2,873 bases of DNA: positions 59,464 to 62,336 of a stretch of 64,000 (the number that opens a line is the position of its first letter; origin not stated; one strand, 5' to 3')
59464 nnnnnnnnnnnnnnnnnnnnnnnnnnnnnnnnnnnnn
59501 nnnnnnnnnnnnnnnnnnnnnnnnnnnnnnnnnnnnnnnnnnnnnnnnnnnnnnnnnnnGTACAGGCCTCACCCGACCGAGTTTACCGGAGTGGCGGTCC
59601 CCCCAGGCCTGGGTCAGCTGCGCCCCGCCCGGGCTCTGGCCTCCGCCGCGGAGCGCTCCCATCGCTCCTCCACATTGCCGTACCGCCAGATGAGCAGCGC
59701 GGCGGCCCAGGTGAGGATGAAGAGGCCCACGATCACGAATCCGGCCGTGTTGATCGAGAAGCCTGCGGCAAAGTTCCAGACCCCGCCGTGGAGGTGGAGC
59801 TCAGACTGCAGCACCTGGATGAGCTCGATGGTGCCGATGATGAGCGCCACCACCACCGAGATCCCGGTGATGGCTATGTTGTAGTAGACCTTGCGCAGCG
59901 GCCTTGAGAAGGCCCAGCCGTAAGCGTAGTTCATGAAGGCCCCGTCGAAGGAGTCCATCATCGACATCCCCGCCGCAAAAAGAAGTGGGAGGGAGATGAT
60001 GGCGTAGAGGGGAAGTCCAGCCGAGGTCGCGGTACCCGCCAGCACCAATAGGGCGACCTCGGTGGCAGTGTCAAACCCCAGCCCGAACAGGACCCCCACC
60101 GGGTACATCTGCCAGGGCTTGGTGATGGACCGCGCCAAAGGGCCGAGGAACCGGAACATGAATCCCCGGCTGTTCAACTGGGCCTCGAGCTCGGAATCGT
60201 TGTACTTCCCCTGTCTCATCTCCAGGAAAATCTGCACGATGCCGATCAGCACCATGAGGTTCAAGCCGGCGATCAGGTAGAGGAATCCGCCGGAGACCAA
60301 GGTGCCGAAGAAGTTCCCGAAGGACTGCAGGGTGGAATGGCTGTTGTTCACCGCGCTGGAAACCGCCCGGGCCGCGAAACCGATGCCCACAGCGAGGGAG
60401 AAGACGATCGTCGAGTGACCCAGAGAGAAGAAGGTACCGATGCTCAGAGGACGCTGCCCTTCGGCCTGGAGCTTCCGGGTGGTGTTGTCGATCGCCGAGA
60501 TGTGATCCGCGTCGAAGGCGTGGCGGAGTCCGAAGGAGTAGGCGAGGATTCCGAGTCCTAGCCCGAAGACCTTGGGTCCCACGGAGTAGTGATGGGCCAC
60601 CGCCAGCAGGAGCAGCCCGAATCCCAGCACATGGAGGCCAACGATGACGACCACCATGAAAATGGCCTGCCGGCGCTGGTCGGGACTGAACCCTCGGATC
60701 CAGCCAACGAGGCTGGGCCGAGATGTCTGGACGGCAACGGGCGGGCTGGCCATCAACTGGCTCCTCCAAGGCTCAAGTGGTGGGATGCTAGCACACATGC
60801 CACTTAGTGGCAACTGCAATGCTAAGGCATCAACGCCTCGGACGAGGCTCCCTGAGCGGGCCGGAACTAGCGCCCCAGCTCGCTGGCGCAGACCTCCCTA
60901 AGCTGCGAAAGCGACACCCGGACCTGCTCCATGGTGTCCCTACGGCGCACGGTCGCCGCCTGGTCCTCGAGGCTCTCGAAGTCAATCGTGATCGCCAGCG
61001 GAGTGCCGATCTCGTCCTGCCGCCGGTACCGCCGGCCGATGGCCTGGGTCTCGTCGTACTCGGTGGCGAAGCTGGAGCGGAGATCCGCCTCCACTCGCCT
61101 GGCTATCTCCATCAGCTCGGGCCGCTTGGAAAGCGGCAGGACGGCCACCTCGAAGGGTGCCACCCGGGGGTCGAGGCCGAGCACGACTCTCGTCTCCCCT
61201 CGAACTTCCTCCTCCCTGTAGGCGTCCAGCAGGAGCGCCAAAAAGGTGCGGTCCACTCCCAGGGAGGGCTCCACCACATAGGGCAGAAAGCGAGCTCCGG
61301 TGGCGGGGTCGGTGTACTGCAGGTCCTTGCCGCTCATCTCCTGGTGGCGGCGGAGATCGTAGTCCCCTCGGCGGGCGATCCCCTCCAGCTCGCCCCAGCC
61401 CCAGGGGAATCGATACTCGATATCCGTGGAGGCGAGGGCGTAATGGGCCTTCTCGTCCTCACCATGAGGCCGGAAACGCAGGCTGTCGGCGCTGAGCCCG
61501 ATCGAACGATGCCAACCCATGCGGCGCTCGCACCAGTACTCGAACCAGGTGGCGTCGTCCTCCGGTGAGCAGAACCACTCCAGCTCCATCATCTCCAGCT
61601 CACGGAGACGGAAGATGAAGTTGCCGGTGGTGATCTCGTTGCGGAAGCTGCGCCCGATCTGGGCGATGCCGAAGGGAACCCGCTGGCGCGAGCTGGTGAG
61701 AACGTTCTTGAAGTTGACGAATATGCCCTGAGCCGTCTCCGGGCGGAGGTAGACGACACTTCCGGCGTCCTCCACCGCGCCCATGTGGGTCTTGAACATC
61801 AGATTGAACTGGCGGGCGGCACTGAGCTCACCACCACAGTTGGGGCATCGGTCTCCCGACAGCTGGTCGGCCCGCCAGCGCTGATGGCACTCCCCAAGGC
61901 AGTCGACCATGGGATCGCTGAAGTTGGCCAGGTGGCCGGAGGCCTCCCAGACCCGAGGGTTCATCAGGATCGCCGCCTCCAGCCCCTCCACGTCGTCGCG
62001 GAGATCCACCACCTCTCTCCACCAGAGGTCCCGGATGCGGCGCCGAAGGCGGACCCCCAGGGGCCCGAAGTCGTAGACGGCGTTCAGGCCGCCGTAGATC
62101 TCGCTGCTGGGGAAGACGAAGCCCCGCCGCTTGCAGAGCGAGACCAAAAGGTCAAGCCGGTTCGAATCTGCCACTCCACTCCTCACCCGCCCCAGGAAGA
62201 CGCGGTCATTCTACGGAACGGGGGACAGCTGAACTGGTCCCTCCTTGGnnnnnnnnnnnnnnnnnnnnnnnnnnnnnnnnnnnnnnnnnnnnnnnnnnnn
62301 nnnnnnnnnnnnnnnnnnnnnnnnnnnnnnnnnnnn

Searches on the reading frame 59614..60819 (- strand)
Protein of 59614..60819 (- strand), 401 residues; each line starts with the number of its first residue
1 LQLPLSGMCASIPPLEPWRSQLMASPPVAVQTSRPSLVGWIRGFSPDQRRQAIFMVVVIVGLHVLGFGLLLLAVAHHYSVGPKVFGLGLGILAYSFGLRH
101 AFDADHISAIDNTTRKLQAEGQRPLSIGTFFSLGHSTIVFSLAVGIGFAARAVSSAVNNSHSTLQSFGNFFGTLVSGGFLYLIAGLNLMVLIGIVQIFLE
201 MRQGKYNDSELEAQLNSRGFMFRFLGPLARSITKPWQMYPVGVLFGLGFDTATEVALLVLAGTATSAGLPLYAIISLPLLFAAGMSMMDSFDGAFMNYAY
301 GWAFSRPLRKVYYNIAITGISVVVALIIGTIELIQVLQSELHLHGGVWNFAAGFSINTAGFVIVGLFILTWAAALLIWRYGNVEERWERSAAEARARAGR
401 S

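Call 68: search_protein_families(library=pfam, proteins=[window:59614-60819:-], max_evalue=0.0001)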
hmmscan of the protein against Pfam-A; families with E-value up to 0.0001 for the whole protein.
window:59614-60819:- (401 aa): 1 family
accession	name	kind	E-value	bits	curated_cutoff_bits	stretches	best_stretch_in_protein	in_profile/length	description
PF03824.22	NicO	-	6.3e-93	311.7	27.7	1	87-376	2-286/287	High-affinity nickel-transport protein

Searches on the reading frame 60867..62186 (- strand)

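Call 68: search_protein_families(library=pfam, proteins=[window:60867-62186:-], max_evalue=0.0001)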
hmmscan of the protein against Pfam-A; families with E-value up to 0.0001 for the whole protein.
window:60867-62186:- (439 aa): 2 families
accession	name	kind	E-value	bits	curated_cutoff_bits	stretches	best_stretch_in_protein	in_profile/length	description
PF03129.25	HGTP_anticodon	-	1.9e-20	73.2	21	1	346-433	1-91/94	Anticodon binding domain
PF00587.30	tRNA-synt_2b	-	2.4e-09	37.9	29.3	1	142-319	8-176/179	tRNA synthetase class II core domain (G, H, P, S and T)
